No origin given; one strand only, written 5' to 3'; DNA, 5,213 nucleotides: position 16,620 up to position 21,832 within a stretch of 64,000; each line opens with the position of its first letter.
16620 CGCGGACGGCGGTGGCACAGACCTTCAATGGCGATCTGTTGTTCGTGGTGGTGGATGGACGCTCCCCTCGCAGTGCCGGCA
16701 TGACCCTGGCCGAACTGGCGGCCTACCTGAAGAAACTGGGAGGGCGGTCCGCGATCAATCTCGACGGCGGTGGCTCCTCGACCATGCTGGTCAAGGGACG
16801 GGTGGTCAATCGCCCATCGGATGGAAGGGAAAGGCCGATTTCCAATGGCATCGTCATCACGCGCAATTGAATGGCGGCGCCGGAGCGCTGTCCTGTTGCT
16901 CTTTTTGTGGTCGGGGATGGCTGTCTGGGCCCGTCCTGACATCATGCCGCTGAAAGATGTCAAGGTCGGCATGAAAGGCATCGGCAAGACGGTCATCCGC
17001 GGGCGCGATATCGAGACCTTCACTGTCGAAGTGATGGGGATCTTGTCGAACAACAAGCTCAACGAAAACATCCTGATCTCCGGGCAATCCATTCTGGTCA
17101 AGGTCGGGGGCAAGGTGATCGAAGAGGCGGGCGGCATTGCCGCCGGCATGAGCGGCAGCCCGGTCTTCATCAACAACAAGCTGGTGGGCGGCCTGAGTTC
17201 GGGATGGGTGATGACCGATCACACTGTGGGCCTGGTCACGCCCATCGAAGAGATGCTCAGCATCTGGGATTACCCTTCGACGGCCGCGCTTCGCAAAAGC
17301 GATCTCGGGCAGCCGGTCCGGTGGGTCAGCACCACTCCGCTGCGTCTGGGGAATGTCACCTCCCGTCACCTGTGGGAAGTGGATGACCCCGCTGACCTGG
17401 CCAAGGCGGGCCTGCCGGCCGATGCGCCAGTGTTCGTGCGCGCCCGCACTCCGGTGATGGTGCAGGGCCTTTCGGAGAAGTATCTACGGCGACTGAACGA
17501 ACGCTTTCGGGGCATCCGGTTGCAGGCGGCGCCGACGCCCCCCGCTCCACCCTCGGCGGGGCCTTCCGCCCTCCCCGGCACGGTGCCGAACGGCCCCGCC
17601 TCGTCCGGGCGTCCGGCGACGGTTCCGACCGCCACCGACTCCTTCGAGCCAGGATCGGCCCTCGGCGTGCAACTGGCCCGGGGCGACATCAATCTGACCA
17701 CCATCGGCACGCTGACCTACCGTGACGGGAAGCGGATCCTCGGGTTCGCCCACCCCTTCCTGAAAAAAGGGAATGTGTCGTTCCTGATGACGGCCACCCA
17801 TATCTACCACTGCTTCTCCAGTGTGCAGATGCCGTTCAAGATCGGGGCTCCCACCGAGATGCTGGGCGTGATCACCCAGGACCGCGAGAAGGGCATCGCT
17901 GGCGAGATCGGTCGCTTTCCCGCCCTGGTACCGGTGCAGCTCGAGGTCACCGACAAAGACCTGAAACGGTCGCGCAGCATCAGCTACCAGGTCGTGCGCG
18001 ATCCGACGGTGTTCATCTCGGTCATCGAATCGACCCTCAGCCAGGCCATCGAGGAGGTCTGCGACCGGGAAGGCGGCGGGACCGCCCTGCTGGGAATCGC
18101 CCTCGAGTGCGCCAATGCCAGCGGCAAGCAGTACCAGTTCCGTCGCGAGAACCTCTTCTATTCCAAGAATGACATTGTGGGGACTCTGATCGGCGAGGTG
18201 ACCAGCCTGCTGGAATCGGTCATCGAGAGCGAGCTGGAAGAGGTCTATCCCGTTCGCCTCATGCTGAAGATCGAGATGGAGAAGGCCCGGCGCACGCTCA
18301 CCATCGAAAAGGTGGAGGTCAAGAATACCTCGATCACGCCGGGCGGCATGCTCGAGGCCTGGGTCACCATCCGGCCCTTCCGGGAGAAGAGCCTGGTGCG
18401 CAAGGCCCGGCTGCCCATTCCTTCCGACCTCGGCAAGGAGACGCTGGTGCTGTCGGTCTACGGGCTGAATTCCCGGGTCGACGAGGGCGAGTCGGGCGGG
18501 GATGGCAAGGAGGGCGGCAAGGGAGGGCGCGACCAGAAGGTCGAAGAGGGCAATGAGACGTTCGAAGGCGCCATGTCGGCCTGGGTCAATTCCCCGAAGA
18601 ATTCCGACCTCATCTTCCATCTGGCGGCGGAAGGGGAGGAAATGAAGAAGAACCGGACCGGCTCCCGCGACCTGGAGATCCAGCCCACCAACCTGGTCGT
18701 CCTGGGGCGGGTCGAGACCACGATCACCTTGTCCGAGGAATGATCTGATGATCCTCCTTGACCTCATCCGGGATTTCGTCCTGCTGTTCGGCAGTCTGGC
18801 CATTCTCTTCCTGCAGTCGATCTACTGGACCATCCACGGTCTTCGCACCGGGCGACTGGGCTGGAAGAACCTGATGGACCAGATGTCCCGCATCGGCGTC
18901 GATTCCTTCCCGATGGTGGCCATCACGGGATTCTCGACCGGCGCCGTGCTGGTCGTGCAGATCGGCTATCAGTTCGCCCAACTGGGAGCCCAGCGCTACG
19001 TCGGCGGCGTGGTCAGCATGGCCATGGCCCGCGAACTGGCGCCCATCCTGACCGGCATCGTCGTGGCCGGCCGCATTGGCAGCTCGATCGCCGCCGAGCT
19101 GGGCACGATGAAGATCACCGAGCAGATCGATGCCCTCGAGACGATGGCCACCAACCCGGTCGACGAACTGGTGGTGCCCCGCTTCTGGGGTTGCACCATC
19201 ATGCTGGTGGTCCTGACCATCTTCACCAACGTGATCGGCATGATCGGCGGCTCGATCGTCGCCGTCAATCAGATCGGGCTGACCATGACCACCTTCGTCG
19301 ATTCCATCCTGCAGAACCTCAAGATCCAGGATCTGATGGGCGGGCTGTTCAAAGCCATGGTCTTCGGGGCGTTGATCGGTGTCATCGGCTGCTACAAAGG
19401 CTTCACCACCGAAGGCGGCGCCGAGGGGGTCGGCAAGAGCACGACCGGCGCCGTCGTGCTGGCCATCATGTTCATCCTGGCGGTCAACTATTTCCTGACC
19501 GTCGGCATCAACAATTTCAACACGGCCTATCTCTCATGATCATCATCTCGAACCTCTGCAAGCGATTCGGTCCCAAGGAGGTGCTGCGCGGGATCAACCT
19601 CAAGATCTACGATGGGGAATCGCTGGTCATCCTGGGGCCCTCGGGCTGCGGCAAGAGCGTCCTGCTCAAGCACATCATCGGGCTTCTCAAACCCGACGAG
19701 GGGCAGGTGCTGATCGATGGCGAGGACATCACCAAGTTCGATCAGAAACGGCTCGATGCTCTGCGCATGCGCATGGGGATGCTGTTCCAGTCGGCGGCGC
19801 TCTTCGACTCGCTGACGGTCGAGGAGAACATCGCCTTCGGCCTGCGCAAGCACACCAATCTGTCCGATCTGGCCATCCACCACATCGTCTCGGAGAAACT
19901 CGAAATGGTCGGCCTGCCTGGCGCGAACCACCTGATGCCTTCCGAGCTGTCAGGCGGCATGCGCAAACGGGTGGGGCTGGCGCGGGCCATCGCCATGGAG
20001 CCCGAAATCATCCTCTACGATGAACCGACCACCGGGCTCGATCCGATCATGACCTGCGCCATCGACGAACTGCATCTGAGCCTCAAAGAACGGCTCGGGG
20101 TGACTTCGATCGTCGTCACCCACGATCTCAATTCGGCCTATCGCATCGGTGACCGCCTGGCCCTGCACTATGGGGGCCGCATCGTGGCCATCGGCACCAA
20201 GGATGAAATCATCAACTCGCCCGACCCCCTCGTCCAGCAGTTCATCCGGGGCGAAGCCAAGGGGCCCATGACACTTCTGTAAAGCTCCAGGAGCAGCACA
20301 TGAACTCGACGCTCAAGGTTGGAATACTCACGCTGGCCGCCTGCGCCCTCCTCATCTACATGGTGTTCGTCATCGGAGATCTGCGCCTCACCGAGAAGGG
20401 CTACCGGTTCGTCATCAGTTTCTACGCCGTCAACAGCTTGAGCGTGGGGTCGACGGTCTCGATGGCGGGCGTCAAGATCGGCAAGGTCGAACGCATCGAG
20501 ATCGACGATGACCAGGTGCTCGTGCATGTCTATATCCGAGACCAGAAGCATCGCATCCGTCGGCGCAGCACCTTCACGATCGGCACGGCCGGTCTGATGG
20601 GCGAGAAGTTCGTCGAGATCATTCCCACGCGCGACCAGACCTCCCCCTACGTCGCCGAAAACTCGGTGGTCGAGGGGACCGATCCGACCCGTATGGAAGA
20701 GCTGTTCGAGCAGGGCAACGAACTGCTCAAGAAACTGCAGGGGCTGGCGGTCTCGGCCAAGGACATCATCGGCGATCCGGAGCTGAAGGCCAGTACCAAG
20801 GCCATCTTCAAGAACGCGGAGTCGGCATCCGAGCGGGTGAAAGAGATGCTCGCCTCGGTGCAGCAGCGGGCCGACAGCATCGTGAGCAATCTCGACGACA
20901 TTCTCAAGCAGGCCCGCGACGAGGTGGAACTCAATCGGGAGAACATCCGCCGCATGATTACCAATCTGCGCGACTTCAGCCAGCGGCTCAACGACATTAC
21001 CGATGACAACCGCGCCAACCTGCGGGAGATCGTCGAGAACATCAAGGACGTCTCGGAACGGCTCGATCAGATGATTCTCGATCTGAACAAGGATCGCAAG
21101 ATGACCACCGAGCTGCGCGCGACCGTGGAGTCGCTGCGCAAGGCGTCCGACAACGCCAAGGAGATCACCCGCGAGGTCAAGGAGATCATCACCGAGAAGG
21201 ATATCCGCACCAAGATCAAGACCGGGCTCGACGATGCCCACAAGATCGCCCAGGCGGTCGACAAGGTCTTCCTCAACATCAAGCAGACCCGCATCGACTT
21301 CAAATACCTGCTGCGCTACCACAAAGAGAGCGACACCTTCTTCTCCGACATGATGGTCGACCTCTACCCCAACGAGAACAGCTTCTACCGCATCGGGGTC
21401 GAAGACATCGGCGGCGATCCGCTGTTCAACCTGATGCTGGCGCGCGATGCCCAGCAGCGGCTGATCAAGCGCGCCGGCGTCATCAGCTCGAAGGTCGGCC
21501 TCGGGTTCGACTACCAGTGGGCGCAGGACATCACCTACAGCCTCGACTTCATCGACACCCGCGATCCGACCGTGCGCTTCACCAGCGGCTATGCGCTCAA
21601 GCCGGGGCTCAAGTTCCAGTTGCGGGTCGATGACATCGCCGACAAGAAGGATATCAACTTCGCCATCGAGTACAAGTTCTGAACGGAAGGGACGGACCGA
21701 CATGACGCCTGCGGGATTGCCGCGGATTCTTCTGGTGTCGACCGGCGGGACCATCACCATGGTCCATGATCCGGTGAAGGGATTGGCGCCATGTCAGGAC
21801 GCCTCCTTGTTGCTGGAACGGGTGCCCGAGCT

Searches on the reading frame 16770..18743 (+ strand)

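Call 27: search_protein_families(library=pfam, proteins=[window:16770-18743:+], max_evalue=0.00001)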
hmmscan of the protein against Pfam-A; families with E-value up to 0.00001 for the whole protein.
window:16770-18743:+ (657 aa): 1 family
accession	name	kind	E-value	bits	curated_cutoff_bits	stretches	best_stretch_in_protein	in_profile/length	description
PF05580.18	Peptidase_S55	-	1.3e-08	35.6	25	1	62-163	116-210/210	SpoIVB peptidase S55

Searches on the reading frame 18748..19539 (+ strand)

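Call 27: search_protein_families(library=pfam, proteins=[window:18748-19539:+], max_evalue=0.00001)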
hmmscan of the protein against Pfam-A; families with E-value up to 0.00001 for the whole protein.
window:18748-19539:+ (263 aa): 1 family
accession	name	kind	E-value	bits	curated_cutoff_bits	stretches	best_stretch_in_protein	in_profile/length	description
PF02405.21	MlaE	-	3.2e-78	262.6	22.5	1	43-252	2-211/212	Permease MlaE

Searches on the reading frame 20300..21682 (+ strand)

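Call 27: search_protein_families(library=pfam, proteins=[window:20300-21682:+], max_evalue=0.00001)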
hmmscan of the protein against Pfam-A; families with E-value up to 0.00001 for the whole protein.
window:20300-21682:+ (460 aa): 1 family
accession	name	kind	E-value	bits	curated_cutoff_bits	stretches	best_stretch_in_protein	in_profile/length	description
PF02470.25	MlaD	-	3.6e-18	66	25.1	1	33-109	1-80/81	MlaD protein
